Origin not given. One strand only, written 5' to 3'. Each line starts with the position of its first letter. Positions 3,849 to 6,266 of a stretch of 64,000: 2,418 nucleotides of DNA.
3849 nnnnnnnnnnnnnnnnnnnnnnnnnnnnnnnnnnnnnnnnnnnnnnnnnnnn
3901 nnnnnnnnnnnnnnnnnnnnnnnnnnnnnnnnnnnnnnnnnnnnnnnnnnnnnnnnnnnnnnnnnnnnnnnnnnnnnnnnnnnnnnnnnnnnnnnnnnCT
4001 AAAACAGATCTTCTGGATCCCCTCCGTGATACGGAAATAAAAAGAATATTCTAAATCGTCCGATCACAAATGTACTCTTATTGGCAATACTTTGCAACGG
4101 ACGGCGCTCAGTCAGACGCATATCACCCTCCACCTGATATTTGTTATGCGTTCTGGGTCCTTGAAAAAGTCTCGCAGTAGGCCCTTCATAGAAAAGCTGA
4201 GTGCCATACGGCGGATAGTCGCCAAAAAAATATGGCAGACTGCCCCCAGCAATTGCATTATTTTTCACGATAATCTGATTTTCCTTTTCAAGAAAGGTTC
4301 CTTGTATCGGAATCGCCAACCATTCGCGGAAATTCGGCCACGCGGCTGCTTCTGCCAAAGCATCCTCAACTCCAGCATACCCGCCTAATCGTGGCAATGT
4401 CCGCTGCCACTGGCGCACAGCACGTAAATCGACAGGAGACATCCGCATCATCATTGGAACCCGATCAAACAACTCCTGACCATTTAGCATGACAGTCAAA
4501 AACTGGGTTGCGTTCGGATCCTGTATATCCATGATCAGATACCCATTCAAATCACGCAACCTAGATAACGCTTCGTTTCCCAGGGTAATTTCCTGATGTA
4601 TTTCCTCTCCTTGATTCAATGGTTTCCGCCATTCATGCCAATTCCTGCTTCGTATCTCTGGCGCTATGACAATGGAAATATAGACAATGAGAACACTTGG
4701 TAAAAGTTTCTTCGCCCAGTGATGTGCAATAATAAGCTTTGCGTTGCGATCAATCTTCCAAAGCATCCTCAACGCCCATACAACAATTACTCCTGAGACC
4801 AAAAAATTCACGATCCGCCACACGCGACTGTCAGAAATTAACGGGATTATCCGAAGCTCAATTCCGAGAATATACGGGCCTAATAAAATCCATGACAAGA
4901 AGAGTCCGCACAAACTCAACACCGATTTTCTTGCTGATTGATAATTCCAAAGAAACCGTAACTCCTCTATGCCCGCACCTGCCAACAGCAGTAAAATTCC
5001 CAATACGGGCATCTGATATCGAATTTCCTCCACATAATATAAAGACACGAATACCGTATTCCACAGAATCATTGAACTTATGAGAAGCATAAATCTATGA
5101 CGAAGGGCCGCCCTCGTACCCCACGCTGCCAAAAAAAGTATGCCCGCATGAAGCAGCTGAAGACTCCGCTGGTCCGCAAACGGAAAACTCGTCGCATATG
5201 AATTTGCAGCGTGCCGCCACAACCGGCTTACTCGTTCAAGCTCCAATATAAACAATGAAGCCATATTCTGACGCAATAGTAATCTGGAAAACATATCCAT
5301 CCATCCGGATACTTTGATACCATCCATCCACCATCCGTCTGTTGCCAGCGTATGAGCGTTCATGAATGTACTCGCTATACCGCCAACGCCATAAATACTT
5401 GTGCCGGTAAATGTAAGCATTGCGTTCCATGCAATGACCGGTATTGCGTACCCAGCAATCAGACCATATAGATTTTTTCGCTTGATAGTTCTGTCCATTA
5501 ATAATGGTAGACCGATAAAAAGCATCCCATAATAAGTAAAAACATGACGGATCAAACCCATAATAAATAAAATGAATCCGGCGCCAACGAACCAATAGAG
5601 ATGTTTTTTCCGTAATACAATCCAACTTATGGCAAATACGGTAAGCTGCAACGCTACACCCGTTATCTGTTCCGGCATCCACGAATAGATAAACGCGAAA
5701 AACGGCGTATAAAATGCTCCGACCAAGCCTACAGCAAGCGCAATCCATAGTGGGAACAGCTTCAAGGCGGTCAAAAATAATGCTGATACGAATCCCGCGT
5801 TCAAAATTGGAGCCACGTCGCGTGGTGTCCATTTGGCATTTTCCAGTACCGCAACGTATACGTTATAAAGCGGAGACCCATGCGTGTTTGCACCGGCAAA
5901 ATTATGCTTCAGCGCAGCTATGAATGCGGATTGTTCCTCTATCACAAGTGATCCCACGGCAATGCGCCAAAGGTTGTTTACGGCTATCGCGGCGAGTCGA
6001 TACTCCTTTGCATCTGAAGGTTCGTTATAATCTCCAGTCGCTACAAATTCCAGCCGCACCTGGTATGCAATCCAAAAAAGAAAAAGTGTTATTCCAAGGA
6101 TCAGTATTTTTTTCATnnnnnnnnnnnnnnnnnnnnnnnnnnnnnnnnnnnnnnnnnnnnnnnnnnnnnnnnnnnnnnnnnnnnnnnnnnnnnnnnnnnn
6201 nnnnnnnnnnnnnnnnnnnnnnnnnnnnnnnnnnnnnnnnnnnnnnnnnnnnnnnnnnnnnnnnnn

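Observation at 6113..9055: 980-aa membrane protein with a C-terminal extracytoplasmic domain of about 500 aa and unknown function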

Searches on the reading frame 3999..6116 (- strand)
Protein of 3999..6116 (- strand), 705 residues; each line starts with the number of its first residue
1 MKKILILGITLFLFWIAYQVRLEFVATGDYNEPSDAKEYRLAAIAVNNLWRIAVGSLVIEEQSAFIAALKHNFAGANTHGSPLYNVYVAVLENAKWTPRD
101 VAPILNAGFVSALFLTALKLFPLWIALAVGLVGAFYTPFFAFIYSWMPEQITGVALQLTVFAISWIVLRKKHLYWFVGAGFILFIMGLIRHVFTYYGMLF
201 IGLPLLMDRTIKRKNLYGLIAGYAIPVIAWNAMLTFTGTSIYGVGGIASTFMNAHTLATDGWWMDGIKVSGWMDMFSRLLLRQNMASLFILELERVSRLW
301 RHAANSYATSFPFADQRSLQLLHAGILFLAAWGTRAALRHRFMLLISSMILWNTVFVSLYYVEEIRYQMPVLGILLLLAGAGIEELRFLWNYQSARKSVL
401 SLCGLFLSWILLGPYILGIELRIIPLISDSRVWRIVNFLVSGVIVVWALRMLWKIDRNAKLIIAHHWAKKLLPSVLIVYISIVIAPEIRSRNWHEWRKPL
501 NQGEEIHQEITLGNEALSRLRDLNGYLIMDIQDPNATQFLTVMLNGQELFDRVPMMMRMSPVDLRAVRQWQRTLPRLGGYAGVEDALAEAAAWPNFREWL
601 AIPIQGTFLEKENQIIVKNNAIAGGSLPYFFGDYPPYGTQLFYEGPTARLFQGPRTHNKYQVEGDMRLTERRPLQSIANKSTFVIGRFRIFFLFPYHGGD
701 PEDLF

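Call 6: search_protein_families(library=pfam, proteins=[window:3999-6116:-], max_evalue=0.01)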
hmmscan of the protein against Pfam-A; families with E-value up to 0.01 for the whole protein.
window:3999-6116:- (705 aa): 0 families

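Call 7: search_protein_families(library=ncbifam, proteins=[window:3999-6116:-], max_evalue=0.01)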
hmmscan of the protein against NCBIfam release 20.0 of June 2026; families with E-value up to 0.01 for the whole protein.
window:3999-6116:- (705 aa): 0 families

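Call 52: find_homologous_proteins(query=window:3999-6116:-, max_evalue=0.001)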
Query window:3999-6116:- (705 aa): 6 proteins with E <= 0.001 among 8000 candidates.
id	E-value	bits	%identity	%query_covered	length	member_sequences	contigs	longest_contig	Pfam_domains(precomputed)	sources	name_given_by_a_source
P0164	0.0e+0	1602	100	100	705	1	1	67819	-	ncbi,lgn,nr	ncbi:hypothetical protein HY948_04645 [Candidatus Gottesmanbacteria bacterium]|nr:hypothetical prote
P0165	7.3e-218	744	50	100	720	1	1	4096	-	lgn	-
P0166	2.0e-212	726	49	100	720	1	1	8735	-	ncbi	-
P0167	3.5e-205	702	46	100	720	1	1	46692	-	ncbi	-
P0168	1.6e-193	663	46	100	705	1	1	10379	-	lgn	-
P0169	9.4e-190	651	46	97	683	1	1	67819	-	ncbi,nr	ncbi:hypothetical protein HY948_04615, partial [Candidatus Gottesmanbacteria bacterium]|nr:hypotheti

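Call 53: search_protein_families(library=pfam, proteins=[window:3999-6116:-], max_evalue=10)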
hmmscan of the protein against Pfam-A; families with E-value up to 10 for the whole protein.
window:3999-6116:- (705 aa): 0 families

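Call 82: predict_structure(alignment_id=A2)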
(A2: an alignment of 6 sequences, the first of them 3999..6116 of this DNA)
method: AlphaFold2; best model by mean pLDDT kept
length: 705 residues; sequences in the alignment: 6
mean_pLDDT: 43.3   pTM: 0.28
mean pLDDT of the five models: 43.3, 42.1, 41.5, 40.5, 39.9
residues with pLDDT >= 90: 0; 70-90: 46; 50-70: 188; < 50: 471
segments of 3 or more residues with pLDDT < 50: 1-89, 96-99, 101-103, 135-155, 188-195, 233-382, 405-438, 480-502, 532-537, 552-599, 621-688, 695-705
pLDDT, mean of each block of 10 residues (from residue 1): 39 40 29 30 41 42 38 32 45 50 54 60 60 44 30 47 67 74 57 50 61 74 65 41 27 25 25 33 33 33 27 36 41 40 39 34 31 39 52 62 48 35 37 46 58 56 51 53 38 33 56 68 63 47 75 40 31 33 35 35 72 69 27 23 23 23 24 22 31 44 27
secondary structure, 60 per line:
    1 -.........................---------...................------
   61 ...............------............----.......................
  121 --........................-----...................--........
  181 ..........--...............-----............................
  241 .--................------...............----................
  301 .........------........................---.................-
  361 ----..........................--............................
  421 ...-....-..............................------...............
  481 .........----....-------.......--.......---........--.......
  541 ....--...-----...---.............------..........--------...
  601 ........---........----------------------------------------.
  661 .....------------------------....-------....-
elements in order (helices of 4 or more, strands of 3 or more residues): H2-26 H36-54 H61-75 H82-93 H98-120 H123-146 H152-170 H173-190 H193-207 H213-241 H244-259 H266-280 H285-309 H316-339 H343-359 H365-390 H393-423 H425-428 H430-459 H466-489 H494-497 E505-511 H514-520 E524-531 H534-539 E540-544 E547-549 H561-573 H580-589 E598-605 E612-619 H660-665 E690-693 H701-704

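Call 86: fold_search(model_id=the predicted structure, library=pdb)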
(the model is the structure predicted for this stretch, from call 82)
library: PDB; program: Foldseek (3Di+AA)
matches with E <= 10: 180; with E <= 0.001: 0
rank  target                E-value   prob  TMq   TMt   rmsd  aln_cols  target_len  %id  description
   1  5ta0_A                2.6e-02  1.00  0.10  0.11   5.6       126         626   13  Crystal structure of BuGH86E322Q in complex with neoagarooctaose (released 2017-09-13)
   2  8h97                  2.6e-02  1.00  0.10  0.11   6.8       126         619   14  GH86 agarase Aga86A_Wa (released 2023-02-22)
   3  4aw7_A                3.5e-02  1.00  0.11  0.13   5.7       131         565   16  BpGH86A: A beta-porphyranase of glycoside hydrolase family 86 from the human gut bacterium Bacteroides plebeius (released 2012-07-25)
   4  5ta0_B                3.5e-02  1.00  0.10  0.11   5.6       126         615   13  Crystal structure of BuGH86E322Q in complex with neoagarooctaose (released 2017-09-13)
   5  5ta5_B                4.1e-02  1.00  0.10  0.11   5.6       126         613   13  Crystal structure of BuGH86wt in complex with neoagarooctaose (released 2017-09-13)
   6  5ta1                  4.4e-02  1.00  0.10  0.11   5.6       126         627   13  Crystal structure of BuGH86wt (released 2017-09-13)
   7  5ta5_A                5.7e-02  0.99  0.10  0.11   5.6       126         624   13  Crystal structure of BuGH86wt in complex with neoagarooctaose (released 2017-09-13)
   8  8e72_B                6.0e-02  0.97  0.09  0.11   8.3       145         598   10  Treponema lecithinolyticum beta-glucuronidase in complex with a ciprofloxacin-glucuronide conjugate (released 2023-06-21)
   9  8dhw_A                6.6e-02  0.97  0.09  0.11   8.0       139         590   11  Treponema lecithinolyticum beta-glucuronidase in complex with a UNC4917-glucuronide conjugate (released 2023-05-17)
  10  8dhv_B                8.2e-02  0.92  0.08  0.10   9.3       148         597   10  Treponema lecithinolyticum beta-glucuronidase (released 2023-05-17)
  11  8dhv_A                8.6e-02  0.95  0.09  0.11  10.3       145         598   12  Treponema lecithinolyticum beta-glucuronidase (released 2023-05-17)
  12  8e72_A                1.5e-01  0.87  0.09  0.11   8.2       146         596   12  Treponema lecithinolyticum beta-glucuronidase in complex with a ciprofloxacin-glucuronide conjugate (released 2023-06-21)
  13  6mvh_A                1.6e-01  0.84  0.09  0.10   8.8       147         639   14  Crystal structure of FMN-binding beta-glucuronidase from Roseburia hominis (released 2019-01-30)
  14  8dhw_B                1.9e-01  0.89  0.09  0.11   7.8       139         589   12  Treponema lecithinolyticum beta-glucuronidase in complex with a UNC4917-glucuronide conjugate (released 2023-05-17)
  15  8jl8                  2.7e-01  0.30  0.07  0.15   9.7       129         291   12  Crystal structure of the collagen binding domain of Cnm from Streptococcus mutans (released 2024-04-10)
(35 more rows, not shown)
